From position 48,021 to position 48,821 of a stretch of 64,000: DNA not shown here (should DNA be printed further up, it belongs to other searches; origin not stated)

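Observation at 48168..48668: A small sortase whose membrane-anchor region has no canonical start codon, overlaps the 3' end of its putative substrate gene, and lacks the conserved catalytic Arg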

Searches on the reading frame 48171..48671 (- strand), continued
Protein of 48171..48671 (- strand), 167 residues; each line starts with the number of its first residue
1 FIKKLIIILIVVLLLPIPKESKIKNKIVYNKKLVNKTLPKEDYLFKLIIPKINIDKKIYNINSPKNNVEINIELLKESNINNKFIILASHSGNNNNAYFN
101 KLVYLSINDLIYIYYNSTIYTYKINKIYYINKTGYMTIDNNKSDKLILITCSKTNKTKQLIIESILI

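Call 37: search_solved_structures(query=A1, max_evalue=0.001, show_alignments=5)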
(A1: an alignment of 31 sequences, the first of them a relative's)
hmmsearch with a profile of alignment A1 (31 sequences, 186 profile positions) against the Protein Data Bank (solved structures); distinct sequences matched with E-value up to 0.001: 44.
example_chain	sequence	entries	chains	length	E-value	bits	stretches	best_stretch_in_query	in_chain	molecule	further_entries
2kw8_A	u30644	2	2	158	4.3e-16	62.2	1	49-183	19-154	LPXTG-site transpeptidase family protein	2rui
4d70_A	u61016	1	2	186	9.7e-13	51.2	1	29-180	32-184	SORTASE FAMILY PROTEIN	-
5hu4_A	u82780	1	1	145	3.2e-12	49.5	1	60-185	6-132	Cysteine protease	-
24rr_A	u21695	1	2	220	3.3e-11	46.2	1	38-167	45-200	Ebp pilus assembly class C sortase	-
1ija_A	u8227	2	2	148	9.6e-11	44.7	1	51-172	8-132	Sortase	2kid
1t2p_A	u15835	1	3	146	1.2e-10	44.4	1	52-172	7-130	sortase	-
6ixz_A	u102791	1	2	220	2.9e-10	43.1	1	30-167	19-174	Sortase family protein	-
7d6p_A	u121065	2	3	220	3.2e-10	43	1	23-167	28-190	Sortase family protein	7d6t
4d7w_A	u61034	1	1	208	5.1e-10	42.3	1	37-167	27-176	SORTASE FAMILY PROTEIN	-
2mlm_A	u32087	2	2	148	6.5e-10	42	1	51-172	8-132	Sortase family protein | Sortase A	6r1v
5k9a_A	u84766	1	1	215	7.9e-10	41.7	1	47-169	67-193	Putative fimbrial associated sortase-like protein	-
6bwe_A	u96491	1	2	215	8.4e-10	41.7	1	47-169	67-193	Putative fimbrial associated sortase-like protein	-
7f87_A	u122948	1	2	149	2.4e-09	40.2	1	58-185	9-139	Class A sortase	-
7cfj_A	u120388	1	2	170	2.6e-09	40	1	57-185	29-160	Class A sortase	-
5dv0_A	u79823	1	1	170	3.1e-09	39.8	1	54-185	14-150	Sortase SrtA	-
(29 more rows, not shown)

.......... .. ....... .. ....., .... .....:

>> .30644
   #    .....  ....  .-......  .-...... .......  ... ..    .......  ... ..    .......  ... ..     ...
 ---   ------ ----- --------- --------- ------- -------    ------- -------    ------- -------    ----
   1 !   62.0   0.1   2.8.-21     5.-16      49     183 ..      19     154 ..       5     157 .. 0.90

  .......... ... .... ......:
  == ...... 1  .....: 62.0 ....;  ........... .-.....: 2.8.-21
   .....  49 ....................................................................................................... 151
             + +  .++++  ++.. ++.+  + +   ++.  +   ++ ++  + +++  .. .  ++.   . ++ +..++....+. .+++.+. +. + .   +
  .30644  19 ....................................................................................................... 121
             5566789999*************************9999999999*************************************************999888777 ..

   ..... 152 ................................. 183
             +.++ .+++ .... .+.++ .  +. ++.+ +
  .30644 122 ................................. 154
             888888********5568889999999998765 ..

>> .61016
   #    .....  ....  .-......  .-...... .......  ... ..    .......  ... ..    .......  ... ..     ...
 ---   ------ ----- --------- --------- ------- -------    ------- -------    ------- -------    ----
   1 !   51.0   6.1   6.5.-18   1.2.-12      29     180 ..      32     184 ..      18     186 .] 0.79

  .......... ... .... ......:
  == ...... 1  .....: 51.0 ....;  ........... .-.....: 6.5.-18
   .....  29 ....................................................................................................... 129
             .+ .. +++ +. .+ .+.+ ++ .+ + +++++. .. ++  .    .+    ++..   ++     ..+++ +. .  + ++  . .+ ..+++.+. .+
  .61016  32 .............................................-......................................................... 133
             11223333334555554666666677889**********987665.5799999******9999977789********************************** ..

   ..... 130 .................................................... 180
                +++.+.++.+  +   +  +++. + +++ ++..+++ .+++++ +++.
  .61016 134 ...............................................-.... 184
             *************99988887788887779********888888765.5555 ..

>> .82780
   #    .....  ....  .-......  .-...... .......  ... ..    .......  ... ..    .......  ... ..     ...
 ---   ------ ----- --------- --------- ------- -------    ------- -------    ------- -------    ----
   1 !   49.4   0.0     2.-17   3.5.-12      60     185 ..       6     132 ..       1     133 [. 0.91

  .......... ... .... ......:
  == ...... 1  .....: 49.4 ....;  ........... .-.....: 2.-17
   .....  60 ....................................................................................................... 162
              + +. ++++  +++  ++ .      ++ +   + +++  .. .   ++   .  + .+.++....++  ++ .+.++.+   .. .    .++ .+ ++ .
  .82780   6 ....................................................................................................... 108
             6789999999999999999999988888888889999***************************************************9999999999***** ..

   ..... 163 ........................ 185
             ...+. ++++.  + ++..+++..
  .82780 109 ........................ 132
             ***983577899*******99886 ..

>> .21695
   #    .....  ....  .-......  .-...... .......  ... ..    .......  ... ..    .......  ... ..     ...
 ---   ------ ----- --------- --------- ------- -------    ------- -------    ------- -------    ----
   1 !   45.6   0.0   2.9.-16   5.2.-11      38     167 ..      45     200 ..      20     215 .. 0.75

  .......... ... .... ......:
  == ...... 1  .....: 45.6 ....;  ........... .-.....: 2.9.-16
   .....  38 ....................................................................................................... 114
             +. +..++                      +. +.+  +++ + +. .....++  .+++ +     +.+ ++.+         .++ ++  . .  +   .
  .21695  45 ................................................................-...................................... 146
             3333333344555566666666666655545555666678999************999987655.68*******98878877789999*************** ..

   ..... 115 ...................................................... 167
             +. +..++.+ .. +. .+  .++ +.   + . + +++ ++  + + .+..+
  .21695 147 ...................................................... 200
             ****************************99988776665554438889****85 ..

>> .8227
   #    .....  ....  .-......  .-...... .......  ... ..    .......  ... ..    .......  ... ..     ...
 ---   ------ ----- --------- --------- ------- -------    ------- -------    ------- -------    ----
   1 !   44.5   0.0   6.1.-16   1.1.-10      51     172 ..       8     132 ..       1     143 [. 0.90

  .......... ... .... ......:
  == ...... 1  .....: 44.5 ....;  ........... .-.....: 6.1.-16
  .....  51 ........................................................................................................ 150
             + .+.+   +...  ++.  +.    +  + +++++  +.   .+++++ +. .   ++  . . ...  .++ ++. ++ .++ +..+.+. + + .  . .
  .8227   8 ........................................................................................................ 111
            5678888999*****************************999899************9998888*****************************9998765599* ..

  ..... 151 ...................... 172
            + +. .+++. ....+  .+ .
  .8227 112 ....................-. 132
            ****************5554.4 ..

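Call 40: fold_search(model_id=the predicted structure, library=pdb)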
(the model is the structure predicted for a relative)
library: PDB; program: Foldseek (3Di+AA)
matches with E <= 10: 473; with E <= 0.001: 121
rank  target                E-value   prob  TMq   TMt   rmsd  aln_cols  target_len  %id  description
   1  2xwg_D                1.6e-08  1.00  0.62  0.57   3.4       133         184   18  Crystal structure of sortase C-1 from Actinomyces oris (formerly Actinomyces naeslundii) (released 2011-02-23)
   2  3tbe_F                2.1e-08  1.00  0.62  0.56   3.2       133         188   21  The crystal structure of the complex of Streptococcus agalactiae sortase C1 and MTSET (released 2011-10-26)
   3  2xwg_B                2.2e-08  1.00  0.62  0.56   3.4       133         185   18  Crystal structure of sortase C-1 from Actinomyces oris (formerly Actinomyces naeslundii) (released 2011-02-23)
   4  7d6t_A                2.4e-08  1.00  0.62  0.56   3.4       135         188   23  X-ray structure of Clostridium perfringens sortase C with the C-terminal cell wall sorting motif. (released 2021-06-02)
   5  2xwg_C                2.6e-08  1.00  0.62  0.59   3.5       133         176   17  Crystal structure of sortase C-1 from Actinomyces oris (formerly Actinomyces naeslundii) (released 2011-02-23)
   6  3rbj_B                2.6e-08  1.00  0.61  0.55   3.6       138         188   22  Crystal Structure of the lid-mutant of Streptococcus agalactiae Sortase C1 (released 2011-09-07)
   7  6bwe_B                2.8e-08  1.00  0.64  0.57   3.5       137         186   19  Sortase A from Corynebacterium diphtheriae, lid mutant (released 2017-12-27)
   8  4g1j_A                2.8e-08  1.00  0.62  0.52   3.2       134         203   20  Sortase C1 of GBS Pilus Island 1 (released 2012-12-05)
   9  8t28                  2.9e-08  1.00  0.65  0.58   3.6       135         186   16  The crystal structure of SrtC2 sortase from Actinomyces oris (released 2024-04-17)
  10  3tbe_B                3.1e-08  1.00  0.62  0.54   3.2       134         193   20  The crystal structure of the complex of Streptococcus agalactiae sortase C1 and MTSET (released 2011-10-26)
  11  3rbi_A                3.3e-08  1.00  0.61  0.53   3.5       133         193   21  The Type III Crystal Structure of Streptococcus agalactiae Sortase C1 (released 2011-09-07)
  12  4d7w                  3.7e-08  1.00  0.64  0.56   3.7       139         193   22  Crystal structure of sortase C1 (SrtC1) from Streptococcus agalactiae (released 2015-08-19)
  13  3tbe_D                4.1e-08  1.00  0.62  0.54   3.4       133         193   21  The crystal structure of the complex of Streptococcus agalactiae sortase C1 and MTSET (released 2011-10-26)
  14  3rcc_O                4.3e-08  1.00  0.60  0.74   3.5       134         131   22  Crystal Structure of the Streptococcus agalactiae Sortase A (released 2011-09-07)
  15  3tbe_A                4.6e-08  1.00  0.62  0.53   3.5       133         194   21  The crystal structure of the complex of Streptococcus agalactiae sortase C1 and MTSET (released 2011-10-26)
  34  4d70_A                1.2e-07  1.00  0.62  0.64   3.5       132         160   22  Structural, biophysical and biochemical analyses of a Clostridium perfringens Sortase D5 transpeptidase (released 2015-07-15)
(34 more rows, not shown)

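Call 41: find_homologous_proteins(query=A1, max_evalue=1e-10)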
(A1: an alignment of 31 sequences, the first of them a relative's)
Query A1 (31 sequences) (166 aa, profile of the alignment): 541 proteins with E <= 1e-10 among 8000 candidates; the best 120 are listed.
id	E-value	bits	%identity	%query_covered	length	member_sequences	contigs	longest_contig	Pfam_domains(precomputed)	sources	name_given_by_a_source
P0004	1.3e-58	216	57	81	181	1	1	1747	PF04203.19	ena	-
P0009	2.7e-57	211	49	97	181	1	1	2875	PF04203.19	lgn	-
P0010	3.5e-57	211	57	77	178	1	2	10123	PF04203.19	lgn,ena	-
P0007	4.0e-57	211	54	81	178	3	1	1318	PF04203.19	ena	-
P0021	9.0e-56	206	49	72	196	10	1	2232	PF04203.19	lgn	-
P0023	6.1e-55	204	43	91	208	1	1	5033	PF04203.19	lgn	-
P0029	7.7e-55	203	38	95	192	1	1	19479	PF04203.19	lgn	-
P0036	2.2e-54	202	54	77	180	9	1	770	PF04203.19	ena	-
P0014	5.7e-54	200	55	77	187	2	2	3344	PF04203.19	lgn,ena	-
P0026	7.0e-54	200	48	75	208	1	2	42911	PF04203.19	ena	-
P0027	8.7e-54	200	44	77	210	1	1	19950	PF04203.19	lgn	-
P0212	9.0e-54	200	44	77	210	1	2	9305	PF04203.19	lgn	-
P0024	1.2e-53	199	44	89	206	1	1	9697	PF04203.19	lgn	-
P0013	1.7e-53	199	55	77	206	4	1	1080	PF04203.19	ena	-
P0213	3.3e-53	198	38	98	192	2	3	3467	PF04203.19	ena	-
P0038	3.6e-53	198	44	77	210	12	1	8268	PF04203.19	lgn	-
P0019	4.8e-53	197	51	73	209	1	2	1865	PF04203.19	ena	-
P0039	7.6e-53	197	56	75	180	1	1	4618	PF04203.19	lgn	-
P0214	1.3e-52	196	55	73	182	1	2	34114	PF04203.19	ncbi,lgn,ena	-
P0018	1.4e-52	196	52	73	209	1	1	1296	PF04203.19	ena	-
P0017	1.8e-52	195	47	77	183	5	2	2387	PF04203.19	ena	-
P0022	2.2e-52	195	46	72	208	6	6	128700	PF04203.19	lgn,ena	-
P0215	2.3e-52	195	47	77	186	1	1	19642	PF04203.19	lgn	-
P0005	3.7e-52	194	57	77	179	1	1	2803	PF04203.19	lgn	-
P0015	4.4e-52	194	55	77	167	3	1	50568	PF04203.19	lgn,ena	-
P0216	5.9e-52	194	44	77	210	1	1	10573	PF04203.19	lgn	-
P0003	9.2e-52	193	60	78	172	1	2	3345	PF04203.19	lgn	-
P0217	1.3e-51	193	50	98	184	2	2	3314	PF04203.19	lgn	-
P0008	2.1e-51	192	59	77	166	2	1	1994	PF04203.19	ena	-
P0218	2.2e-51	192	48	70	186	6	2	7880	PF04203.19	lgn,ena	-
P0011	2.8e-51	192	60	73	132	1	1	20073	PF04203.19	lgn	-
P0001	1.6e-50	189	100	100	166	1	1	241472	PF04203.19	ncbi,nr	ncbi:MAG: sortase [Bacilli bacterium]|nr:sortase [Bacilli bacterium]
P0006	2.4e-50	189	59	75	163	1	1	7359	PF04203.19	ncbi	-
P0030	4.7e-50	188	45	72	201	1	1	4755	PF04203.19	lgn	-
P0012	5.2e-50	187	60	77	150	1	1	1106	PF04203.19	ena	-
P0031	1.3e-49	186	37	85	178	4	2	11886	PF04203.19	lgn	-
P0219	1.6e-49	186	47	75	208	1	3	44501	PF04203.19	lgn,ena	-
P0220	2.2e-49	185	47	80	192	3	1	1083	PF04203.19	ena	-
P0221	3.3e-49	185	41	75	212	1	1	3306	PF04203.19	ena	-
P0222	3.6e-49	185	46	75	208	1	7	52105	PF04203.19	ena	-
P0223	1.2e-48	183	40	75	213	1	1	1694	PF04203.19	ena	-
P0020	1.4e-48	183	43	79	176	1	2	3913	PF04203.19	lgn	-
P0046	1.6e-48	183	45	75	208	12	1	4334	PF04203.19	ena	-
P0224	1.6e-48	183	51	98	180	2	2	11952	PF04203.19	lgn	-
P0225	2.1e-48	182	50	77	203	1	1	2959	PF04203.19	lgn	-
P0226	3.2e-48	182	41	77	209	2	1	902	PF04203.19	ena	-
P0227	3.6e-48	182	46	73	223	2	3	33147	PF04203.19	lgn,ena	-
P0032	4.0e-48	181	35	81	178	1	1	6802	PF04203.19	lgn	-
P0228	7.9e-48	180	40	73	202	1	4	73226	PF04203.19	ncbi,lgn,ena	-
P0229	1.0e-47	180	43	76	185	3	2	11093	PF04203.19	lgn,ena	-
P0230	2.5e-47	179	38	88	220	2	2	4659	PF04203.19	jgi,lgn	-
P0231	2.8e-47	179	45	92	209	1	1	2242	PF04203.19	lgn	-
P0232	3.0e-47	179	48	74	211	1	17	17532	PF04203.19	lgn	-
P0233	3.1e-47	178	43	72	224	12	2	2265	PF04203.19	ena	-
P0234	7.8e-47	177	45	72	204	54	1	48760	PF04203.19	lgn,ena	-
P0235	1.2e-46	177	37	73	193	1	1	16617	PF04203.19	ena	-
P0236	1.3e-46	176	38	89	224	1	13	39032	PF04203.19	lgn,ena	-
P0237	2.3e-46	176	44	73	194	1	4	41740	PF04203.19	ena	-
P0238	2.4e-46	176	46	73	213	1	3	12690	PF04203.19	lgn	-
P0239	2.5e-46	176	45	77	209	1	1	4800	PF04203.19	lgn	-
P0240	2.5e-46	176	41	72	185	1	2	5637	PF04203.19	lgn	-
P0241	2.7e-46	175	46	67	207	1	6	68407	PF04203.19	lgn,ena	-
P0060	2.9e-46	175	41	72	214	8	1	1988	PF04203.19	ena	-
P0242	3.0e-46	175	38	80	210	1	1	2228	PF04203.19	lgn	-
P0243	3.4e-46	175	44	89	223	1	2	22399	PF04203.19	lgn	-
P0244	4.1e-46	175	46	73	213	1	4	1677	PF04203.19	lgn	-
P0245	4.1e-46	175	43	73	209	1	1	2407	PF04203.19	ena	-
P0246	4.6e-46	175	44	73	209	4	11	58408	PF04203.19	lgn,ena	-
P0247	5.0e-46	175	46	77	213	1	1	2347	PF04203.19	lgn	-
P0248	5.3e-46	174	44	73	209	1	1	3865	PF04203.19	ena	-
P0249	5.4e-46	174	48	90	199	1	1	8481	PF04203.19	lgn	-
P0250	5.9e-46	174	43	76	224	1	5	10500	PF04203.19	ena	-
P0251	6.1e-46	174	44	73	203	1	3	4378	PF04203.19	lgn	-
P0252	6.6e-46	174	40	76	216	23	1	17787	PF04203.19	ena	-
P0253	6.9e-46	174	45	73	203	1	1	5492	PF04203.19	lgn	-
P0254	7.1e-46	174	45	69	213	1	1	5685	PF04203.19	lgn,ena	-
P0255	7.6e-46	174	41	88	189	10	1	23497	PF04203.19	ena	-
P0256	7.6e-46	174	45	86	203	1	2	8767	PF04203.19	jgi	-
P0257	9.0e-46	174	41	76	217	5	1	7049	PF04203.19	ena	-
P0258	1.4e-45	173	40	76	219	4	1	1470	PF04203.19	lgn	-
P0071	1.4e-45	173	50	72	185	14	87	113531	PF04203.19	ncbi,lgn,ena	-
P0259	1.4e-45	173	44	89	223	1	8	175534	PF04203.19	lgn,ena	-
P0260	1.5e-45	173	48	77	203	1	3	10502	PF04203.19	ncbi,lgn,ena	-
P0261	1.5e-45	173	46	77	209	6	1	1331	PF04203.19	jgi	-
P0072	1.5e-45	173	41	73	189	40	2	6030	PF04203.19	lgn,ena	-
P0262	1.5e-45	173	41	77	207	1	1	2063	PF04203.19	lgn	-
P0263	1.5e-45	173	43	75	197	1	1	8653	PF04203.19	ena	-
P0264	1.6e-45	173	37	88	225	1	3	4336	PF04203.19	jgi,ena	-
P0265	1.7e-45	173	37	73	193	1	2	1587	PF04203.19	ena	-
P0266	1.9e-45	173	44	89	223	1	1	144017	PF04203.19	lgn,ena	-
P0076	2.0e-45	173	48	73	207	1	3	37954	PF04203.19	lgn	-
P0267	2.1e-45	172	40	72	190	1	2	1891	PF04203.19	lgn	-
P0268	2.3e-45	172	34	97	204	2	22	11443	PF04203.19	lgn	-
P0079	2.4e-45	172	41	79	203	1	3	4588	PF04203.19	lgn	-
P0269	2.4e-45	172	40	80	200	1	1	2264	PF04203.19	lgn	-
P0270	2.4e-45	172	47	75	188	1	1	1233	PF04203.19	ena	-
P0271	2.5e-45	172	41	79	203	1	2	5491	PF04203.19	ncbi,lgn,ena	-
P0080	2.5e-45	172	44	89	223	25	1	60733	PF04203.19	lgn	-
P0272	2.6e-45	172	40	80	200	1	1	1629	PF04203.19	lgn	-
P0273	2.6e-45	172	37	88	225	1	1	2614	PF04203.19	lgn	-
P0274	2.6e-45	172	48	69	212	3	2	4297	PF04203.19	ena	-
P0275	2.9e-45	172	46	72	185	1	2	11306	PF04203.19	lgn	-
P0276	2.9e-45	172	45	89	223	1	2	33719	PF04203.19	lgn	-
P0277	3.0e-45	172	45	80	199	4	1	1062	PF04203.19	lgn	-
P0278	3.2e-45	172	37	88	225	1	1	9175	PF04203.19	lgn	-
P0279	3.2e-45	172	43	74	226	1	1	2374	PF04203.19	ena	-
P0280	3.3e-45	172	44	89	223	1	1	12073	PF04203.19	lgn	-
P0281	3.4e-45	172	38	87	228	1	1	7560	PF04203.19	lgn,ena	-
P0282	4.1e-45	172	42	72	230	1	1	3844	PF04203.19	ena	-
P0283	4.2e-45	172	40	80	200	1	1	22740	PF04203.19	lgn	-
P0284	4.7e-45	171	40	72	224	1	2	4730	PF04203.19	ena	-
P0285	4.7e-45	171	40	73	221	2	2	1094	PF04203.19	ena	-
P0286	5.2e-45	171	47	77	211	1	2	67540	PF04203.19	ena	-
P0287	5.3e-45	171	38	91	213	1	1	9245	PF04203.19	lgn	-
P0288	5.6e-45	171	41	76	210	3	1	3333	PF04203.19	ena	-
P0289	5.7e-45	171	38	89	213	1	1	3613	PF04203.19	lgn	-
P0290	5.7e-45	171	40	80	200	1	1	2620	PF04203.19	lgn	-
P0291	6.2e-45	171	44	72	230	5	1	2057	PF04203.19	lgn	-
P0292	6.3e-45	171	43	74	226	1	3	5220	PF04203.19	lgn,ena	-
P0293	6.8e-45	171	37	88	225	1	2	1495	PF04203.19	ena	-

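Call 47: find_encoding_contigs(protein=P0217, flank=600, max_places=2)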
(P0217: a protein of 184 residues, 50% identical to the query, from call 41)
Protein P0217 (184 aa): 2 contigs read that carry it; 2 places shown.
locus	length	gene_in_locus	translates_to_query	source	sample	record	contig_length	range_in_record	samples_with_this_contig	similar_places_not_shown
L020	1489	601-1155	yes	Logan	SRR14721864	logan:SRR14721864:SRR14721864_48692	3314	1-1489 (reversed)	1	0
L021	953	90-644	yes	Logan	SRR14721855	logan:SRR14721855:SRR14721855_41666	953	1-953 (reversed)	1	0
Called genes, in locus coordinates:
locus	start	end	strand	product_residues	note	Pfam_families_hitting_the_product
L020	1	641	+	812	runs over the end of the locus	PF08341:TED (weak), PF11974:bMG3 (faint), PF13620:CarboxypepD_reg (faint), PF17210:SdrD_B (faint), PF17802:SpaA, PF22904:NOMO1-like_2nd (faint), PF17802:SpaA (weak), PF17802:SpaA, +1 more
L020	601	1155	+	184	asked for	PF04203:Sortase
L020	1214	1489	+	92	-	?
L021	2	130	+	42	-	?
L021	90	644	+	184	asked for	PF04203:Sortase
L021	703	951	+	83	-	?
